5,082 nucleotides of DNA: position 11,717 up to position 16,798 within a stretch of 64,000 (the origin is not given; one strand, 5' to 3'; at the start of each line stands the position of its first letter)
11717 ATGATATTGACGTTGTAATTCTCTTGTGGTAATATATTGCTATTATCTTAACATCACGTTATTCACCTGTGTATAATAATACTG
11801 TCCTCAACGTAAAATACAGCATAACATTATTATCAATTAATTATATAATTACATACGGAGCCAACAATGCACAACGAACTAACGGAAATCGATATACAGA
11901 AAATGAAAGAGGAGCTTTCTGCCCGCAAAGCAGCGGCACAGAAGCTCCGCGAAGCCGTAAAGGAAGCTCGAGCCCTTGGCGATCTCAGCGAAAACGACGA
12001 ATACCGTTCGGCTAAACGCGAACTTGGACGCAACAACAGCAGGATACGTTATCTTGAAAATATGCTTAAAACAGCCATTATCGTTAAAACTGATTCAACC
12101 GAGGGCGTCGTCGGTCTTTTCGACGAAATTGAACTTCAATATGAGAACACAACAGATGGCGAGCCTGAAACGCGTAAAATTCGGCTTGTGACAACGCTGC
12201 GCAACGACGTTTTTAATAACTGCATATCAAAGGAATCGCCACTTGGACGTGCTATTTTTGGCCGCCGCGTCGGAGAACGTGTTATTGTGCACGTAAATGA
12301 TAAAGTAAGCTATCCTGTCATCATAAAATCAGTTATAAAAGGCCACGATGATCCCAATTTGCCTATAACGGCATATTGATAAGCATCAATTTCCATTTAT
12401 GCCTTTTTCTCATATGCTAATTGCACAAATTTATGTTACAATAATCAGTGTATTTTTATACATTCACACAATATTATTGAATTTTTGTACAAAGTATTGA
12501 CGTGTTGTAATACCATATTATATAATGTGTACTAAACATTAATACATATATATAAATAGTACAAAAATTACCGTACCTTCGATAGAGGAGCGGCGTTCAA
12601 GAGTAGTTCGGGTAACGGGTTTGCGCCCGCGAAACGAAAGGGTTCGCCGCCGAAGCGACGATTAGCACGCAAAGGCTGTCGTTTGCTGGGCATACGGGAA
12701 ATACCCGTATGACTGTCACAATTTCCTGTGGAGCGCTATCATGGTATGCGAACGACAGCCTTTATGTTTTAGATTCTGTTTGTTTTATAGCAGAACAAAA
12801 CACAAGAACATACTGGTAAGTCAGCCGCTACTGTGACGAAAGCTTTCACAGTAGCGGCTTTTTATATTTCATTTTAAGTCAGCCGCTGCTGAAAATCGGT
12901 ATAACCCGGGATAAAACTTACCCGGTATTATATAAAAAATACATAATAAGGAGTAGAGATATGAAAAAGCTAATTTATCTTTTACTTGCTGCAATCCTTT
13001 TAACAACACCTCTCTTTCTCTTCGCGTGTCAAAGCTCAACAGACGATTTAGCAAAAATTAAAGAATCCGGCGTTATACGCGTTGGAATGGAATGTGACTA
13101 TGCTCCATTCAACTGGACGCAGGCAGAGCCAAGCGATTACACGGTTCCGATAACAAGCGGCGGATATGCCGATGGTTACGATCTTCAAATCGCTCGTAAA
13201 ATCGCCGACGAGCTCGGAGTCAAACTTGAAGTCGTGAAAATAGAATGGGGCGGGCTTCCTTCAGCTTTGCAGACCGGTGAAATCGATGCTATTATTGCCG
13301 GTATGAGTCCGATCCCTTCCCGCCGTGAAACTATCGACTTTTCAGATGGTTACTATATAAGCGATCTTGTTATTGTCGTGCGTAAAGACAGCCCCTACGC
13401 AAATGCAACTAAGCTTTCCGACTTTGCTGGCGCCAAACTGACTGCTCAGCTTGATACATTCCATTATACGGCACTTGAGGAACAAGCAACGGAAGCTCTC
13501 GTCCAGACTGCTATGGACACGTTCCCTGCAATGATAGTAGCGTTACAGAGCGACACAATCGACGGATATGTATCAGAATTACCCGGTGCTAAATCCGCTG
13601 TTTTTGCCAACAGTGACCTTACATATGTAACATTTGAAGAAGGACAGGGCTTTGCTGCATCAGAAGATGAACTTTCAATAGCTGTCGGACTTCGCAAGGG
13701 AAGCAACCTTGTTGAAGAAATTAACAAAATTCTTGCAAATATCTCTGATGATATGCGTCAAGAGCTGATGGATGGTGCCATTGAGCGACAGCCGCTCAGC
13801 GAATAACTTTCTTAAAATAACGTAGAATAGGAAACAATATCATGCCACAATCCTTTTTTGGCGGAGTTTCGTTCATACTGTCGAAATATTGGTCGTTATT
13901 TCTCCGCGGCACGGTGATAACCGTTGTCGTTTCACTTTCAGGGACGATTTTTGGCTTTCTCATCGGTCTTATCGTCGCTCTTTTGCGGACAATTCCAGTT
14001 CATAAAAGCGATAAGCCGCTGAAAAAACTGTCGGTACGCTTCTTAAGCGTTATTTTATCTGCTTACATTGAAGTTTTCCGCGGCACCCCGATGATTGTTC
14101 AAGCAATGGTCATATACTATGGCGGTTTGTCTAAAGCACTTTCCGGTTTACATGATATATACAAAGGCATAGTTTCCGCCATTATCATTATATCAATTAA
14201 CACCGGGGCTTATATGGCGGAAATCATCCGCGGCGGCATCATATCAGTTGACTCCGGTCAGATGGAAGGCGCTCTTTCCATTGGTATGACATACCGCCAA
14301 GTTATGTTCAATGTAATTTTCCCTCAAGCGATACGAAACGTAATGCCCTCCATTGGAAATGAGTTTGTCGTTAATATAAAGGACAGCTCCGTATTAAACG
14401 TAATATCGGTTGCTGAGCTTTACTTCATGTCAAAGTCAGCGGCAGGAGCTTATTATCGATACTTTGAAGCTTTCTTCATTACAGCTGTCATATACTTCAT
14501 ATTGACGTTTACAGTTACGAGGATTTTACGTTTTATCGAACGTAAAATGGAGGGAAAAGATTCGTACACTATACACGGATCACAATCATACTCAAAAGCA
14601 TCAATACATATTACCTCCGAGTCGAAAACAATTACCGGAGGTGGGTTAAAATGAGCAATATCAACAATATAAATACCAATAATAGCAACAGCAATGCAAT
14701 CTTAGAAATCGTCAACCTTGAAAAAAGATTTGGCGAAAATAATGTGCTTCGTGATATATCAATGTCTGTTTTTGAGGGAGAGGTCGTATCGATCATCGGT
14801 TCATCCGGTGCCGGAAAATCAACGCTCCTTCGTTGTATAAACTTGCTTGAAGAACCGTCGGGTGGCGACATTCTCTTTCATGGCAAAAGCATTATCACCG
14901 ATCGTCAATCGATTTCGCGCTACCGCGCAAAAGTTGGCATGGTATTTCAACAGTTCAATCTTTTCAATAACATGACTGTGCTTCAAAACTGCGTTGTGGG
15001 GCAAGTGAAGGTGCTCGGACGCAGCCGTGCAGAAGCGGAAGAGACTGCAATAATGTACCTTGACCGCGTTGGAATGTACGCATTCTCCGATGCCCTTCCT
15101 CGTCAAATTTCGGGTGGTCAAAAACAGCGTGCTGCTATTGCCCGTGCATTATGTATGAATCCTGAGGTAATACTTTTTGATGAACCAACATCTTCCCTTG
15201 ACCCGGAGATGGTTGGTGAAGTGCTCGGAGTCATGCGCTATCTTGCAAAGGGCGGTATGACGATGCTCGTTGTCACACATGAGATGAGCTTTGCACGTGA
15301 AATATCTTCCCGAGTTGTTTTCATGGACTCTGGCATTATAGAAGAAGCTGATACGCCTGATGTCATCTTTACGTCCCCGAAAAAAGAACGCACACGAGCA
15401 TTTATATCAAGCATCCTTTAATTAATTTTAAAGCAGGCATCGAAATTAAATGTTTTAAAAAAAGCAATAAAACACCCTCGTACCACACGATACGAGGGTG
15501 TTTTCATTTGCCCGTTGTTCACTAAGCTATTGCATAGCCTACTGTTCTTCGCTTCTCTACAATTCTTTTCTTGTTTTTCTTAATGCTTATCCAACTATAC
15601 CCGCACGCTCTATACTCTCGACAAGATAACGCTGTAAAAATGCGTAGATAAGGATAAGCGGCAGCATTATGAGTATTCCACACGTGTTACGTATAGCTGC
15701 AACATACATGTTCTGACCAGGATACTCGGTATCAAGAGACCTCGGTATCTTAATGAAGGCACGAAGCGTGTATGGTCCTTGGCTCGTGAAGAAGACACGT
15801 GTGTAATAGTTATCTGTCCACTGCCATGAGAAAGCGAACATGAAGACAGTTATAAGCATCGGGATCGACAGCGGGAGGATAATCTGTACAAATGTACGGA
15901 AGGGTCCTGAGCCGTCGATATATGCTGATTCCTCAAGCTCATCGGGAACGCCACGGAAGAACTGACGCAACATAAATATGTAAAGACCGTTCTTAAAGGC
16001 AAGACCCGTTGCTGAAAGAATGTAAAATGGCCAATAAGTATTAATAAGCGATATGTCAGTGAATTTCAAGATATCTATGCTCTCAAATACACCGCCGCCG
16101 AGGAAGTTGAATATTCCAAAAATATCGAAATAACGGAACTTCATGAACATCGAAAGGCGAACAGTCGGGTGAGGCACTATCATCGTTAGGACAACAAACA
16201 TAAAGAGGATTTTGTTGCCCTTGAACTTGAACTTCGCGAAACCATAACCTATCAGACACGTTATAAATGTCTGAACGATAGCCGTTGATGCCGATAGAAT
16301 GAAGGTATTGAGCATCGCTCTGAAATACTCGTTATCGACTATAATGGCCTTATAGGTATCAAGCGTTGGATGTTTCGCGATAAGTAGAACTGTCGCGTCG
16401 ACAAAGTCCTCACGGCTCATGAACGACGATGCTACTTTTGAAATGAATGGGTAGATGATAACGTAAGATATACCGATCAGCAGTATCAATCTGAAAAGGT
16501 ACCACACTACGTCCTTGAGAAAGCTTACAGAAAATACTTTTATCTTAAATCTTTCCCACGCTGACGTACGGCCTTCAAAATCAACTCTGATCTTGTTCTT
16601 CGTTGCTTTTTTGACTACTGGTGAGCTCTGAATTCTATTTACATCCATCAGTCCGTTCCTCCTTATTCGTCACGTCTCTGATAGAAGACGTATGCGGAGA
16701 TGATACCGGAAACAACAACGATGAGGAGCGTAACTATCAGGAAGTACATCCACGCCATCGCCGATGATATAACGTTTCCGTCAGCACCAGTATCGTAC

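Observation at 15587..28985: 13 kb seven-gene operon: giant binding protein, two full sugar-type permease pairs, an NHL::Yip1 membrane protein and a 1247-aa secreted protein, with no ATPase, regulator or known glycosidase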

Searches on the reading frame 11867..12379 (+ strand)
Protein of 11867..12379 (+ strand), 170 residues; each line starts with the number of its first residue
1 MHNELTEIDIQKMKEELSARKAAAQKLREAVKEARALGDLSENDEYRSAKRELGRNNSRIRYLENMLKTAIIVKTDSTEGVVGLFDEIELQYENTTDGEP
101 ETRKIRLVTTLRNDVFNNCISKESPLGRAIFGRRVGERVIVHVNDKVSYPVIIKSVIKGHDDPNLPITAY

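Call 7: search_protein_families(library=pfam, proteins=[window:11867-12379:+], max_evalue=0.001)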
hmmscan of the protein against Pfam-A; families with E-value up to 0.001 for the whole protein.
window:11867-12379:+ (170 aa): 2 families
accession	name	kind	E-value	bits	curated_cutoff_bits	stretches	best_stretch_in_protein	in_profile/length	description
PF03449.20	GreA_GreB_N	-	1.4e-17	64.1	24.5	1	5-72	3-71/71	Transcription elongation factor, N-terminal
PF01272.25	GreA_GreB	-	4.6e-11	43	26.9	1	93-156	15-75/77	Transcription elongation factor, GreA/GreB, C-term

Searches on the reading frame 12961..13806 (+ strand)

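Call 7: search_protein_families(library=pfam, proteins=[window:12961-13806:+], max_evalue=0.001)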
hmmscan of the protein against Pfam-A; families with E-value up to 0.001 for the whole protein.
window:12961-13806:+ (281 aa): 2 families
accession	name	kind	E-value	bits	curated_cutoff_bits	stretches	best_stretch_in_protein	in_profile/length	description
PF00497.25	SBP_bac_3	-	4.2e-26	91.7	26.4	1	39-264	1-119/132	Bacterial extracellular solute-binding proteins, family 3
PF10613.14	Lig_chan-Glu_bd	-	4.3e-05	24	30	1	86-143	58-114/115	Ligated ion channel L-glutamate- and glycine-binding site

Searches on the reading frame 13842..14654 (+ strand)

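Call 7: search_protein_families(library=pfam, proteins=[window:13842-14654:+], max_evalue=0.001)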
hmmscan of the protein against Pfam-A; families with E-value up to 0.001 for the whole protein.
window:13842-14654:+ (270 aa): 1 family
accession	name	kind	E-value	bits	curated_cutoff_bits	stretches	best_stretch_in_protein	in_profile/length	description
PF00528.27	BPD_transp_1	-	4e-24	85.8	26.4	1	65-237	13-183/184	Binding-protein-dependent transport system inner membrane component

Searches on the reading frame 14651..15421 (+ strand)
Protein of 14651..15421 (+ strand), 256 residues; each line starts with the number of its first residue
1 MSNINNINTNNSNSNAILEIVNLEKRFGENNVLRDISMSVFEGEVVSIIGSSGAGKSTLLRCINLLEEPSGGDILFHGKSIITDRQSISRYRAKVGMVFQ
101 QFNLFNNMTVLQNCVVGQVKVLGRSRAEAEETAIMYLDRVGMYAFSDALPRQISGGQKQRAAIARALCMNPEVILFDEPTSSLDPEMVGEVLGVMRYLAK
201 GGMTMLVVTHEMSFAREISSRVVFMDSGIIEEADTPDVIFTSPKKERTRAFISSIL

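Call 7: search_protein_families(library=pfam, proteins=[window:14651-15421:+], max_evalue=0.001)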
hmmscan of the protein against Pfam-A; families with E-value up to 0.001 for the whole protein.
window:14651-15421:+ (256 aa): 5 families
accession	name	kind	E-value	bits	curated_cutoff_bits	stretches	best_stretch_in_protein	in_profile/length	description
PF00005.33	ABC_tran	-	5.5e-37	127.9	25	1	33-181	1-137/137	ABC transporter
PF13304.12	AAA_21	-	8.6e-12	46.2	27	1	151-211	236-299/304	AAA domain, putative AbiEii toxin, Type IV TA system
PF02463.25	SMC_N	-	2.6e-06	27.4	40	1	41-219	22-206/220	RecF/RecN/SMC N terminal domain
PF13166.12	AAA_13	-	4.6e-06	26.1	36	0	170-221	526-580/713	AAA domain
PF09818.15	ABC_ATPase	-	0.0004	19.9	23.2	0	38-101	75-134/283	P-loop domain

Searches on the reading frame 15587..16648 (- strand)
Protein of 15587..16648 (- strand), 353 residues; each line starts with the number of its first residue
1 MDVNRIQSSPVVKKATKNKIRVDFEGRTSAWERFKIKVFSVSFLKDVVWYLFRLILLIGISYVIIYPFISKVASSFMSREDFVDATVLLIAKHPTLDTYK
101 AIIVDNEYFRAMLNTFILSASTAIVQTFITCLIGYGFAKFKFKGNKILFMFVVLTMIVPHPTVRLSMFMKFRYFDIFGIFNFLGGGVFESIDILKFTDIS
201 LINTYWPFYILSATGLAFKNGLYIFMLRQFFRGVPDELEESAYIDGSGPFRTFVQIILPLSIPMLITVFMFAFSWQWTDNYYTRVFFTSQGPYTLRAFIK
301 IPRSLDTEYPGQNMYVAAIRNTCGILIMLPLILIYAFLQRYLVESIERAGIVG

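Call 3: search_protein_families(library=pfam, proteins=[window:15587-16648:-], max_evalue=0.01)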
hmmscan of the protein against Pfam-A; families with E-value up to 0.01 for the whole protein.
window:15587-16648:- (353 aa): 1 family
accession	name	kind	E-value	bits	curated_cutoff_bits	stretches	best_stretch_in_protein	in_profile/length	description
PF00528.27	BPD_transp_1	-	2.6e-15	57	26.4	1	132-346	3-182/184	Binding-protein-dependent transport system inner membrane component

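Call 4: search_protein_families(library=ncbifam, proteins=[window:15587-16648:-], max_evalue=0.01)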
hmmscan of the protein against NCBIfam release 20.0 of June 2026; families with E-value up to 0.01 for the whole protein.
window:15587-16648:- (353 aa): 16 families
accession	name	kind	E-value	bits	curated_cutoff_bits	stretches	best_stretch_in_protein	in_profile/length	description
NF008231.0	PRK10998.1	equivalog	5.6e-16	59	261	1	110-351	83-294/296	maltose ABC transporter permease MalG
NF008210.0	PRK10973.1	equivalog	1.6e-15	57.6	297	1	223-345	158-275/281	sn-glycerol-3-phosphate ABC transporter permease UgpE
NF040932.1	ABC_arch_GlcU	equivalog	7.5e-15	55.3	340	2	197-346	125-264/272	glucose ABC transporter permease GlcU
TIGR01581.1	Mo_ABC_porter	hypoth_equivalog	7.9e-12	45.1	210.3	1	101-274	12-169/225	ABC transporter permease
NF040839.1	tungstate_WtpB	equivalog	5.2e-09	36.1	340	1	86-273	20-190/251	tungstate ABC transporter permease WtpB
TIGR02139.1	permease_CysT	equivalog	1.3e-08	34.8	246.1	1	87-294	27-217/265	sulfate ABC transporter permease subunit CysT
TIGR02141.1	modB_ABC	equivalog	4.9e-07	29.6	182.6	1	115-274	3-146/208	molybdate ABC transporter permease subunit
NF007047.0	PRK09500.1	equivalog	1e-06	28.5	326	1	89-176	37-124/257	spermidine/putrescine ABC transporter permease PotC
NF006939.0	PRK09421.1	equivalog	1.5e-06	27.8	262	1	106-314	6-197/230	molybdate ABC transporter permease subunit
NF007044.0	PRK09497.1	equivalog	8.6e-06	25.4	348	1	60-267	16-209/285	spermidine/putrescine ABC transporter permease PotB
TIGR00969.1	3a0106s02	subfamily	0.00092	18.7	240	0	87-167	38-118/272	sulfate ABC transporter permease subunit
NF008232.0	PRK10999.1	equivalog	0.0019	17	392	1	98-292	269-458/520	maltose ABC transporter permease MalF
TIGR03262.1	PhnU2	equivalog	0.0034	16.1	593.25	1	96-279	40-204/546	putative 2-aminoethylphosphonate ABC transporter permease subunit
NF007889.0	PRK10592.1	equivalog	0.0039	16.8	476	1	231-327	163-257/281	putrescine ABC transporter permease PotI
NF008208.0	PRK10971.1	equivalog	0.0067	15.9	415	0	94-274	42-206/277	sulfate/thiosulfate ABC transporter permease CysT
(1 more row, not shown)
